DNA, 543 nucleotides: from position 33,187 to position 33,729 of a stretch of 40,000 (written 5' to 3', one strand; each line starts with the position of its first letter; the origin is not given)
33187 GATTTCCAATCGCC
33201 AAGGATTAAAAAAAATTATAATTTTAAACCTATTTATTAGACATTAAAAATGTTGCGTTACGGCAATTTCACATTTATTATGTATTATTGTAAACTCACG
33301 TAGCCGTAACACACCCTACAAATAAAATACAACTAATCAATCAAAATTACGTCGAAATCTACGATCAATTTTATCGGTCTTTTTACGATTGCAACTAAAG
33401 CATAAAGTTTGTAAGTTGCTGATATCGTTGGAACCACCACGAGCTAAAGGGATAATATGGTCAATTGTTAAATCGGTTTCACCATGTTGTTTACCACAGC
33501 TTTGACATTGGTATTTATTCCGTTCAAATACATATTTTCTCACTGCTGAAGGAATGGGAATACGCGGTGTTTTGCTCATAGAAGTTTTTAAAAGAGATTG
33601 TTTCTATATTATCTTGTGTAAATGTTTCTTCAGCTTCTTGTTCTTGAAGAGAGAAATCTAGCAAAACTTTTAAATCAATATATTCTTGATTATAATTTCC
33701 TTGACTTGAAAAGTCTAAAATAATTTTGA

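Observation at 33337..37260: Dynamin-like GTPase operon ending in an HNH nuclease, with KGK-domain proteins in between: candidate undescribed conflict/defence module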

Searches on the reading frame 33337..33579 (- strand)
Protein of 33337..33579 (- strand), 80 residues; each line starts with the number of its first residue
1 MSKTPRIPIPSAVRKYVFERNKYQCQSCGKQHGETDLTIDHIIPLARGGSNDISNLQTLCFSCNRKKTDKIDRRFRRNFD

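Call 3: search_protein_families(library=pfam, proteins=[window:33337-33579:-], max_evalue=0.1)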
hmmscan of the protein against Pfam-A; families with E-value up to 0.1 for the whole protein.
window:33337-33579:- (80 aa): 5 families
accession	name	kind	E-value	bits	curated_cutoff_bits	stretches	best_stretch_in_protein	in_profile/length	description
PF14279.12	HNH_5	-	5e-22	78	27.5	1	25-79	1-55/56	HNH endonuclease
PF01844.29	HNH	-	2.1e-18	66.6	21.4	1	25-70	1-47/47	HNH endonuclease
PF13395.12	HNH_4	-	1.7e-05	25.2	22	1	36-70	17-51/54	HNH endonuclease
PF02945.21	Endonuclease_7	-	0.0098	16.2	23.6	1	12-66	13-62/82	Recombination endonuclease VII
PF22034.2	B129_C2H2-zf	-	0.026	15.2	27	1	25-42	1-18/22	Uncharacterized protein B-129, C2H2 zinc finger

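Call 4: search_protein_families(library=padloc, proteins=[window:33337-33579:-], max_evalue=0.1)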
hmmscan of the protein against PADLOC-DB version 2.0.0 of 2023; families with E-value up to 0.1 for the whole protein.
window:33337-33579:- (80 aa): 38 families (the best 25 are shown)
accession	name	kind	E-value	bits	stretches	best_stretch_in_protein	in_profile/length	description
PDLC02859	DpdF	-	4.8e-10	36.5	1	17-67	2-52/545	DpdF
PDLC03478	REase_II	-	9.5e-10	36.6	1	7-69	94-160/219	Type II restriction enzyme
PDLC03431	REase_II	-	4e-06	24.5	1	37-68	176-207/246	Type II restriction enzyme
PDLC03656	mREase_IV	-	8.8e-06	23.6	1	12-66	194-254/277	Type IV methyl-directed restriction enzyme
PDLC03418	REase_II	-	4.4e-05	20.8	1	14-70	316-372/372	Type II restriction enzyme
PDLC00325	PtuB1|PtuB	-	6.3e-05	20.7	1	9-70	38-104/213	Unknown function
PDLC00350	PtuB1|PtuB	-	6.8e-05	20.9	1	9-70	36-102/224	Unknown function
PDLC01367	Cas8b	-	9.2e-05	20.8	1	20-51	4-32/63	CAS-I-B; effector_LS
PDLC00315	PtuB1|PtuB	-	9.4e-05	20.3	1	15-73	23-82/227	Unknown function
PDLC00323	PtuB1|PtuB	-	0.00013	19.7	1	13-73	25-86/215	Unknown function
PDLC00335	PtuB1|PtuB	-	0.00013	19.6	1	11-70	37-101/214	Unknown function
PDLC01256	Cas9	-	0.00033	17.6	1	18-71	507-563/711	"CAS-II-A,CAS-II-B,CAS-II-C; effector__SPE"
PDLC04250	PDC-M01B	-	0.00042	17.8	1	11-71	83-144/281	-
PDLC00973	Cas9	-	0.00046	16.8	1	34-71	622-659/830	CRISPR subtype II RNA-guided endonuclease Cas9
PDLC04251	PDC-M01B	-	0.00071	17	1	23-74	99-149/279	-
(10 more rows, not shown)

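Call 5: search_protein_families(library=ncbifam, proteins=[window:33337-33579:-], max_evalue=0.1)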
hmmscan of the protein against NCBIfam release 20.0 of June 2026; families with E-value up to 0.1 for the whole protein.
window:33337-33579:- (80 aa): 6 families
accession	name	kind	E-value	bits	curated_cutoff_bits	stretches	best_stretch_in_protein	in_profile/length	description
NF040563.1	guided_IscB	equivalog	2e-17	63.3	175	1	12-75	182-243/314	RNA-guided endonuclease IscB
NF049971.1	CRISPR_Cas9d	exception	6.8e-05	21.7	375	1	19-70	542-596/986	type II CRISPR RNA-guided endonuclease Cas9d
NF038221.1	IcmJ_DotN_IVB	equivalog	0.0018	17.8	100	1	12-64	32-81/205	type IVB secretion system protein IcmJDotN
NF058586.1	HNHNucHlpB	equivalog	0.0057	17.1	130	1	21-66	5-46/99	HNH nuclease-like protein HlpB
TIGR01865.2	cas_Csn1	equivalog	0.015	13.5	100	1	36-71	593-628/1070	type II CRISPR RNA-guided endonuclease Cas9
NF041791.1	anti-phage_ZorE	equivalog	0.036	12.9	600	1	13-68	196-251/358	type II Zorya anti-phage system protein ZorE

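Call 21: find_homologous_proteins(query=window:33337-33579:-, max_evalue=0.00001)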
Query window:33337-33579:- (80 aa): 654 proteins with E <= 0.00001 among 657 candidates; the best 120 are listed.
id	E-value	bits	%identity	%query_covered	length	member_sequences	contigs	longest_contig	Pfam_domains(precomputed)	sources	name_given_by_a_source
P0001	1.4e-45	170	95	100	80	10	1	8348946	PF13395.13,PF01844.30,PF14279.13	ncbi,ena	-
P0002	1.4e-43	164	91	100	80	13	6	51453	PF13395.13,PF01844.30,PF14279.13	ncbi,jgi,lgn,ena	ncbi:MAG: HNH endonuclease [Rivularia sp. (in: cyanobacteria)]|jgi:5-methylcytosine-specific restric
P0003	2.7e-42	160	91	100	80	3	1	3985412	PF01844.30,PF14279.13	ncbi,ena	-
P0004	4.9e-41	156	89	100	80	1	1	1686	PF01844.30,PF14279.13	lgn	-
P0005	1.4e-40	154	86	100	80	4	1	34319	PF01844.30,PF14279.13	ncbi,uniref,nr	ncbi:HNH endonuclease [Plectonema cf. radiosum LEGE 06105]|uniref:HNH endonuclease n=1 Tax=Plectonem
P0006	2.7e-40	154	86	100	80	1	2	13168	PF01844.30,PF14279.13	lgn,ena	-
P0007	5.4e-40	153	88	100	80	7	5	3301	PF13395.13,PF01844.30,PF14279.13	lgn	-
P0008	5.5e-40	153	86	100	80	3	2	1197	PF13395.13,PF01844.30,PF14279.13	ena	-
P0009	4.0e-39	150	84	100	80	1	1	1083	PF13395.13,PF01844.30,PF14279.13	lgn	-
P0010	4.5e-39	150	85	100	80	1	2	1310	PF01844.30,PF14279.13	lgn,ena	-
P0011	1.2e-38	148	84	100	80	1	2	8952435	PF13395.13,PF01844.30,PF14279.13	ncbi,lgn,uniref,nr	ncbi:HNH endonuclease [Calothrix parasitica NIES-267]|uniref:HNH endonuclease n=1 Tax=Calothrix para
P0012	5.5e-38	146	84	100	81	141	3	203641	PF13395.13,PF01844.30,PF14279.13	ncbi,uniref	ncbi:HNH endonuclease [Microcoleus sp. Pol17_C1]|uniref:HNH endonuclease n=1 Tax=unclassified Microc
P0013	8.0e-38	146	84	100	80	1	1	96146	PF13395.13,PF01844.30,PF14279.13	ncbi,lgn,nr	ncbi:MAG: HNH endonuclease [Rivularia sp. (in: Bacteria)]|nr:HNH endonuclease [Rivularia sp. MS3]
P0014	1.4e-37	145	81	100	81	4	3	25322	PF13395.13,PF01844.30,PF14279.13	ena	-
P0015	2.1e-37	144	83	100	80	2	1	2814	PF13395.13,PF01844.30,PF14279.13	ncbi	ncbi:MAG: HNH endonuclease [Cyanobacteria bacterium J06636_27]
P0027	1.9e-36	141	78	100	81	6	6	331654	PF13395.13,PF01844.30,PF14279.13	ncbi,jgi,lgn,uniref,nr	ncbi:MAG: HNH endonuclease [Nostoc sp. ZfuVER08]|jgi:5-methylcytosine-specific restriction endonucle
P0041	5.6e-36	140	76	100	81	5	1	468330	PF01844.30,PF14279.13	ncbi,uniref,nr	ncbi:HNH endonuclease [Ancylothrix sp. C2]|uniref:HNH endonuclease n=1 Tax=Ancylothrix sp. D3o TaxID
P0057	4.2e-35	137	76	100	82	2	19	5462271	PF13395.13,PF01844.30,PF14279.13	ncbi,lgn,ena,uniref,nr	ncbi:HNH endonuclease [Nodularia spumigena CS-584]|uniref:HNH endonuclease n=2 Tax=Nodularia spumige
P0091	1.5e-33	132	75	100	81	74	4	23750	PF13395.13,PF01844.30,PF14279.13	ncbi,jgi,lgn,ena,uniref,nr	ncbi:HNH endonuclease [Cuspidothrix issatschenkoi]|jgi:5-methylcytosine-specific restriction endonuc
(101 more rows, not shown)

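Call 22: find_encoding_contigs(protein=P0012, flank=7000, max_places=2)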
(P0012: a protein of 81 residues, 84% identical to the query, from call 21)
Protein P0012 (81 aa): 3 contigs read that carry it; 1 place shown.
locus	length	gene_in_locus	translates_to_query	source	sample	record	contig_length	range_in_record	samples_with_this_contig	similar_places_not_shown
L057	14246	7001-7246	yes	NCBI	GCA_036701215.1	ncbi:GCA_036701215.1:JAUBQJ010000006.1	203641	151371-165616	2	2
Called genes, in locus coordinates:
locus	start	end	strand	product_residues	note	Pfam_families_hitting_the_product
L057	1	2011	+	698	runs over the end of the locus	-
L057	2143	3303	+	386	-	PF00226:DnaJ, PF01556:DnaJ_C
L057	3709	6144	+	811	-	PF00350:Dynamin_N, PF01926:MMR_HSR1 (faint)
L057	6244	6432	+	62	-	-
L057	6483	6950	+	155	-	PF08872:KGK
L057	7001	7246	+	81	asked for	PF13395:HNH_4 (weak), PF01844:HNH, PF14279:HNH_5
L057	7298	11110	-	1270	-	PF00703:Glyco_hydro_2, PF02836:Glyco_hydro_2_C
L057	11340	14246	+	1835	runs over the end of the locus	PF00989:PAS, PF13426:PAS_9, PF00989:PAS, PF08448:PAS_4, PF13426:PAS_9, PF08447:PAS_3, PF08448:PAS_4, PF01590:GAF, +20 more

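Call 23: find_encoding_contigs(protein=P0057, flank=7000, max_places=2)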
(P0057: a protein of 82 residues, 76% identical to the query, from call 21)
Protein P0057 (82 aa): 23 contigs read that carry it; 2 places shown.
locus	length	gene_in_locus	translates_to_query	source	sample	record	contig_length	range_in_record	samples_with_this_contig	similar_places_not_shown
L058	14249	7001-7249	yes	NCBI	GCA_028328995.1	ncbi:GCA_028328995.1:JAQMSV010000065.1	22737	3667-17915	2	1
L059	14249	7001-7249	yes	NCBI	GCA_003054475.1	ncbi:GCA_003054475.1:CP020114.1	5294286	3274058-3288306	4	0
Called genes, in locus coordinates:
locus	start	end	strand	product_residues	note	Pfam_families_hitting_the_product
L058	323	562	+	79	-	-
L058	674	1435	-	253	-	PF14345:GDYXXLXY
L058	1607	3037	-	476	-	PF09925:DUF2157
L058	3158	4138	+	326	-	PF01189:Methyltr_RsmB-F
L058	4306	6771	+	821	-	PF00350:Dynamin_N, PF01926:MMR_HSR1 (faint)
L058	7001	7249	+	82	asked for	PF13395:HNH_4 (weak), PF01844:HNH, PF14279:HNH_5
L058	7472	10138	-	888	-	PF03065:Glyco_hydro_57, PF12055:DUF3536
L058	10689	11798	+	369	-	PF01699:Na_Ca_ex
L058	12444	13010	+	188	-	PF01471:PG_binding_1, PF09374:PG_binding_3 (weak)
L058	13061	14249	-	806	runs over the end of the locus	PF24861:SUS_N, PF24862:SUS_EPBD, PF00862:GT-B_Sucrose_synth, PF00534:Glycos_transf_1, PF13692:Glyco_trans_1_4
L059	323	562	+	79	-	-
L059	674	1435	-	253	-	PF14345:GDYXXLXY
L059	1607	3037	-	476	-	PF09925:DUF2157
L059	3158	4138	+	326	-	PF01189:Methyltr_RsmB-F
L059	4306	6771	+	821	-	PF00350:Dynamin_N, PF01926:MMR_HSR1 (faint)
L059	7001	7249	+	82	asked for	PF13395:HNH_4 (weak), PF01844:HNH, PF14279:HNH_5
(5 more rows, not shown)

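Call 24: find_encoding_contigs(protein=P0091, flank=7000, max_places=2)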
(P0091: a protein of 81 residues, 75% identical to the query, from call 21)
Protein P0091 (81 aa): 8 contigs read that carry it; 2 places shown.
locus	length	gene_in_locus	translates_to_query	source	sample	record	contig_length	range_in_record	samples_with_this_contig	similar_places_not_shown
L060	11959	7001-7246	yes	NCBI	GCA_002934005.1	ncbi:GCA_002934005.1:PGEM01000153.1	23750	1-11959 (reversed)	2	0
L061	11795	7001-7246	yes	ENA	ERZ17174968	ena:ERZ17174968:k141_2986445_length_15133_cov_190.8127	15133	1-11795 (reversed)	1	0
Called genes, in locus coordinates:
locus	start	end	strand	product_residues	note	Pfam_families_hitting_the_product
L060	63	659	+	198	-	-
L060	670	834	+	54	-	-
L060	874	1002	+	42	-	-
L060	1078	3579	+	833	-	PF01136:Peptidase_U32, PF12392:DUF3656, PF01136:Peptidase_U32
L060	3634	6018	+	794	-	PF00350:Dynamin_N, PF01926:MMR_HSR1 (faint)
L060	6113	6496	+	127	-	PF08872:KGK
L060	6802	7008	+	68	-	PF10009:DUF2252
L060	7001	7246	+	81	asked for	PF01844:HNH, PF13395:HNH_4 (weak), PF14279:HNH_5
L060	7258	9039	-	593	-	PF08239:SH3_3 (weak), PF01520:Amidase_3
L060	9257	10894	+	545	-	PF06418:CTP_synth_N, PF00117:GATase, PF07722:Peptidase_C26 (faint)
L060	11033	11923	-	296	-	PF00480:ROK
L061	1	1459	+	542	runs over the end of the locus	PF01476:LysM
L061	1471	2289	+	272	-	PF01551:Peptidase_M23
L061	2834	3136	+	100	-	PF00142:Fer4_NifH, PF02374:ArsA_ATPase, PF10609:ParA (weak), PF13614:AAA_31, PF01656:CbiA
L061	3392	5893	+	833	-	PF01136:Peptidase_U32, PF12392:DUF3656, PF01136:Peptidase_U32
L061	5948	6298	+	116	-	PF00350:Dynamin_N (weak)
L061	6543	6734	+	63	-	PF05685:Uma2 (weak)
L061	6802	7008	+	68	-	PF10009:DUF2252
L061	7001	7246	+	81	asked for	PF01844:HNH, PF13395:HNH_4 (weak), PF14279:HNH_5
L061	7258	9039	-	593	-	PF08239:SH3_3 (weak), PF01520:Amidase_3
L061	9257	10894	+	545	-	PF06418:CTP_synth_N, PF00117:GATase, PF07722:Peptidase_C26 (faint)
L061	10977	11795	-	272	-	?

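Call 33: find_encoding_contigs(protein=P0027, flank=8000, max_places=3)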
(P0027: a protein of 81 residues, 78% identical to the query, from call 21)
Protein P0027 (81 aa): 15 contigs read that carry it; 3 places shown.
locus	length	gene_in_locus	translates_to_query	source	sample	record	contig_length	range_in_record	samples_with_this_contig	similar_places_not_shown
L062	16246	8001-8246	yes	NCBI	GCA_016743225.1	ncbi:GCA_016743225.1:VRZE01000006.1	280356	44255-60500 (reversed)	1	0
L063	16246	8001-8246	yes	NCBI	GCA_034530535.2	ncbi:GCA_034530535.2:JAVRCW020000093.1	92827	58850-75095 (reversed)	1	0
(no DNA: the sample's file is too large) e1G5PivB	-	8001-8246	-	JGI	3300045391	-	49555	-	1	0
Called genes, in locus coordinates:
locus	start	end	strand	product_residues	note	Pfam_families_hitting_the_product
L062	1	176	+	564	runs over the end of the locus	PF00069:Pkinase, PF01636:APH (faint), PF07714:PK_Tyr_Ser-Thr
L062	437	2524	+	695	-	PF00069:Pkinase, PF07714:PK_Tyr_Ser-Thr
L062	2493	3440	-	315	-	PF00657:Lipase_GDSL, PF13472:Lipase_GDSL_2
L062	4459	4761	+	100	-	PF00076:RRM_1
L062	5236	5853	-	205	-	PF12535:Nudix_N, PF00293:NUDIX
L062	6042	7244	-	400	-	PF00162:PGK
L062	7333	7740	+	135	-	PF00582:Usp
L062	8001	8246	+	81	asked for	PF01844:HNH, PF14279:HNH_5, PF13395:HNH_4 (weak)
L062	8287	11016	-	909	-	PF03065:Glyco_hydro_57, PF12055:DUF3536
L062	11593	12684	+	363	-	PF01699:Na_Ca_ex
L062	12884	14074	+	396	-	PF00682:HMGL-like, PF22617:HCS_D2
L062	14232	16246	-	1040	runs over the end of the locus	PF01590:GAF, PF13185:GAF_2 (weak), PF13492:GAF_3 (faint), PF01590:GAF, PF13185:GAF_2 (weak), PF02518:HATPase_c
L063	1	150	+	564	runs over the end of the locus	PF00069:Pkinase, PF01636:APH (faint), PF07714:PK_Tyr_Ser-Thr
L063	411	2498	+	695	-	PF00069:Pkinase, PF07714:PK_Tyr_Ser-Thr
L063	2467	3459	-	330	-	PF00657:Lipase_GDSL, PF13472:Lipase_GDSL_2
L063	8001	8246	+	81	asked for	PF01844:HNH, PF14279:HNH_5, PF13395:HNH_4 (weak)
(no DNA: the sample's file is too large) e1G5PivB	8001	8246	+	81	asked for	PF01844:HNH, PF14279:HNH_5, PF13395:HNH_4 (weak)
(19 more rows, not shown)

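Call 34: find_encoding_contigs(protein=P0041, flank=7000, max_places=2)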
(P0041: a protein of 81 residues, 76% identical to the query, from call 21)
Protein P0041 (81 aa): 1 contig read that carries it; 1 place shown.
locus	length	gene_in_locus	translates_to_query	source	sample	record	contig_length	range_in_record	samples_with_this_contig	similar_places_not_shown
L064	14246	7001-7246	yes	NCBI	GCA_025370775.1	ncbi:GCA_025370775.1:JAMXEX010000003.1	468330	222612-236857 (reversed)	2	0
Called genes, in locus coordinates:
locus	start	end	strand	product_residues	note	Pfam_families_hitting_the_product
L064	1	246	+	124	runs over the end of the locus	PF00436:SSB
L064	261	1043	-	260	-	PF04402:SIMPL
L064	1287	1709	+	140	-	PF01878:EVE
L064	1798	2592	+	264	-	PF12705:PDDEXK_1, PF01930:Cas_Cas4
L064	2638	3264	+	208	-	PF10604:Polyketide_cyc2, PF03364:Polyketide_cyc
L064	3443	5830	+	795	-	PF01926:MMR_HSR1 (faint), PF00350:Dynamin_N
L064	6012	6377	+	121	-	PF08872:KGK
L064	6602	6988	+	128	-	PF08872:KGK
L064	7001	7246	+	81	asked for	PF01844:HNH, PF14279:HNH_5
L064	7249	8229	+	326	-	PF01189:Methyltr_RsmB-F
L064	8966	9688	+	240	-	PF00072:Response_reg, PF00486:Trans_reg_C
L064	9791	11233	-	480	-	PF01593:Amino_oxidase, PF13450:NAD_binding_8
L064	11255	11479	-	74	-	PF10929:DUF2811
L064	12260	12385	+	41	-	-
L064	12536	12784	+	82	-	-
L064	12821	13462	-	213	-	PF03848:TehB, PF13489:Methyltransf_23, PF05175:MTS, PF07021:MetW, PF13847:Methyltransf_31, PF08241:Methyltransf_11, PF08242:Methyltransf_12, PF13649:Methyltransf_25, +4 more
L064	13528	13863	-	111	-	-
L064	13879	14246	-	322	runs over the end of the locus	PF00288:GHMP_kinases_N, PF08544:GHMP_kinases_C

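Call 45: find_related_loci(query=A3, collection=metagenome_contigs, flank=6000)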
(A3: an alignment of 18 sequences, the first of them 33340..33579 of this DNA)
Query A3 (80 aa) in metagenome_contigs; peptide patterns used: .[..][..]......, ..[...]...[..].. (x = any residue, [..] = any of these).
600 stretches matched a pattern (row limit reached: there are more); 489 encode a relative of the query (tblastn E <= 1e-3); the best 80 are kept; 80 distinct loci.
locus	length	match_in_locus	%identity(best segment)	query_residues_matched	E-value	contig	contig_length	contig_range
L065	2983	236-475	89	1-80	1e-45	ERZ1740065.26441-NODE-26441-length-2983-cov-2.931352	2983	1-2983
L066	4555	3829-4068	89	1-80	1e-45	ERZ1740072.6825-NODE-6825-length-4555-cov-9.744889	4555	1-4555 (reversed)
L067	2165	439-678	88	1-80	3e-45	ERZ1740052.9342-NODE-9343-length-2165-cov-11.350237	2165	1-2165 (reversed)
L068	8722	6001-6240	86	1-80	1e-44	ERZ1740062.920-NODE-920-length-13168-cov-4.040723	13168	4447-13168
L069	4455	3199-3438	85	1-80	1e-44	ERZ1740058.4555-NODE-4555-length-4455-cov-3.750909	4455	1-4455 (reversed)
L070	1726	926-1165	83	1-80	2e-42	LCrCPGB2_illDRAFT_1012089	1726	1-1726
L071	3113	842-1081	83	1-80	1e-41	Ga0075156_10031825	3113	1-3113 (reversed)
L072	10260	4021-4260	80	1-80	2e-41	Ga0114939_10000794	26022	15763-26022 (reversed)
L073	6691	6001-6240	83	1-80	1e-41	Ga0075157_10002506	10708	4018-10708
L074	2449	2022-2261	83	1-80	2e-41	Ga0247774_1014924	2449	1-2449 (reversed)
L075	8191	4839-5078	81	1-80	2e-41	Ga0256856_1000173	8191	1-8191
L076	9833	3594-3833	81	1-80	4e-41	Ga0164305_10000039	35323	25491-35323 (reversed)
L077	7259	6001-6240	79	1-80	2e-41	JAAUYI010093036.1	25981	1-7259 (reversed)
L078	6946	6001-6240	80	1-80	8e-41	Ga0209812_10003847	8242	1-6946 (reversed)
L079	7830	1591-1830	80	1-80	9e-41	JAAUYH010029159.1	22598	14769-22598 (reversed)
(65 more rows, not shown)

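Call 53: search_solved_structures(query=A3, max_evalue=0.001, show_alignments=1)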
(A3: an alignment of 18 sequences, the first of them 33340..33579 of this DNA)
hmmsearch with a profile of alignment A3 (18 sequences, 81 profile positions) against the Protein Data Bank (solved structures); distinct sequences matched with E-value up to 0.001: 14.
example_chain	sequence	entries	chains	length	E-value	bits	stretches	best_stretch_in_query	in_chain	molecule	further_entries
5h0m_A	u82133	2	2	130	4.5e-09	39.8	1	14-74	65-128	HNH endonuclease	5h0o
4h9d_A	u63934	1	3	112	1.7e-07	34.7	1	24-69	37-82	HNH endonuclease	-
6ghc_A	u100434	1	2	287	4.8e-06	30.1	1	11-66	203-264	5-methylcytosine-specific restriction enzyme A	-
9k2z_A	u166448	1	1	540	5.9e-06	29.8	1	11-75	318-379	HfmIscB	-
5mkw_A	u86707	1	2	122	1.3e-05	28.6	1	38-70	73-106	DNA annealing helicase and endonuclease ZRANB3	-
8d2k_A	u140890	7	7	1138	3.1e-05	27.5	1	13-68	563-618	CRISPR-associated endonuclease, Csn1 family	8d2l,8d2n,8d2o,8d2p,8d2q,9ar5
8zq9_B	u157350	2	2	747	8.6e-05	26.1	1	22-69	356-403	a protein | HNH nuclease domain-containing protein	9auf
8w2z_A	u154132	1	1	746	9.9e-05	25.9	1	22-69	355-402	HNH nuclease domain-containing protein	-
8w2s_A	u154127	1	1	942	0.00012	25.7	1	22-69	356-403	HNH nuclease domain-containing protein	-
6me0_C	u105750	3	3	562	0.00017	25.1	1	13-68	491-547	Maturase reverse transcriptase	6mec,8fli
9lgi_A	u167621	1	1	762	0.0002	24.9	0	21-68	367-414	HNH nuclease domain-containing protein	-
9k32_A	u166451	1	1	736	0.00022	24.8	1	24-68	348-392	HNH nuclease domain-containing protein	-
4ogc_A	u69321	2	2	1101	0.00035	24.1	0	22-69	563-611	HNH endonuclease domain protein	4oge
9nvu_P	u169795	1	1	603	0.0007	23.1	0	19-66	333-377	OrufIscB-REC-swap 49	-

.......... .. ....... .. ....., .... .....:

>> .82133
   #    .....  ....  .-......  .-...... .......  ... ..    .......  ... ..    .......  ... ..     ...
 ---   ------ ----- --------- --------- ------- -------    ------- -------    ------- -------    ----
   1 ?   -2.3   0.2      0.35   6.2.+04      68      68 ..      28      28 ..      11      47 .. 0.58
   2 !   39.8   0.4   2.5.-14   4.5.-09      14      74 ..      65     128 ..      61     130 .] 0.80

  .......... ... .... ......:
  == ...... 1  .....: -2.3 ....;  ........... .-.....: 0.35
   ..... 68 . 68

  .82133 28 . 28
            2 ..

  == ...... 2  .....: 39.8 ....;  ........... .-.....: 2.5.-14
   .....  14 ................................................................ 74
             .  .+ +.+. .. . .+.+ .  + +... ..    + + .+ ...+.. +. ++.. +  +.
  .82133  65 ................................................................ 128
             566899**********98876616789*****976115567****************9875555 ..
